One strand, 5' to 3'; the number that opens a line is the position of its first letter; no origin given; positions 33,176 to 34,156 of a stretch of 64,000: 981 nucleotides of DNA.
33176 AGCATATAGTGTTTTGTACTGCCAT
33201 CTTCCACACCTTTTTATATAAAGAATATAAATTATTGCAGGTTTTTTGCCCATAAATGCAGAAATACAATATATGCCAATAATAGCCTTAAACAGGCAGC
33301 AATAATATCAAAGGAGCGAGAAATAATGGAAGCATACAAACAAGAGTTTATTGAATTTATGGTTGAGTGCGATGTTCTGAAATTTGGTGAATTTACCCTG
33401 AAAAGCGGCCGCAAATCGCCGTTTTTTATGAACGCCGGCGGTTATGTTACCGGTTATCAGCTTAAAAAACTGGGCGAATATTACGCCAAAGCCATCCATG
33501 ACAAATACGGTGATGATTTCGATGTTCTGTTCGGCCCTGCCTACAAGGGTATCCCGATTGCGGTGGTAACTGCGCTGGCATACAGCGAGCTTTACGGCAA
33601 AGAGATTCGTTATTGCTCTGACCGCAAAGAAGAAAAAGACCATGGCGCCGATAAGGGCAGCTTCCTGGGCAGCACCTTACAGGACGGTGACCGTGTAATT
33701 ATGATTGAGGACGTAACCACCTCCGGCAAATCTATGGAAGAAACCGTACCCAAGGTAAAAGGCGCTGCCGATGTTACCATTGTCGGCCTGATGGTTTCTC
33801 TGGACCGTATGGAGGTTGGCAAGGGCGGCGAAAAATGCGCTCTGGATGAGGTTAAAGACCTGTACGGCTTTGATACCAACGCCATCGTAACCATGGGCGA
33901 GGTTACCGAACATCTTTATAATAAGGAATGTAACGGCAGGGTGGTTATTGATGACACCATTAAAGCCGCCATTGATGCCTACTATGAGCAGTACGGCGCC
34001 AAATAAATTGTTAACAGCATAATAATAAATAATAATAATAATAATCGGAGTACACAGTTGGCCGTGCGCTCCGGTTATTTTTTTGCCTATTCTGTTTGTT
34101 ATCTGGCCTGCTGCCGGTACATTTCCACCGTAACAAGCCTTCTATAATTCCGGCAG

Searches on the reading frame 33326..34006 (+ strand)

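Call 75: search_protein_families(library=pfam, proteins=[window:33326-34006:+], max_evalue=0.01)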
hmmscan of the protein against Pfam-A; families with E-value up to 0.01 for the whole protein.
window:33326-34006:+ (226 aa): 2 families
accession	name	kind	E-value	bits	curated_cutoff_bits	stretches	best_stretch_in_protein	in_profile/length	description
PF00156.33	Pribosyltran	-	4.4e-10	39.5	26.3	1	48-166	13-131/158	Phosphoribosyl transferase domain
PF03831.20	YjdM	-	0.0031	17.8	23.2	0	115-137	6-28/69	PhnA domain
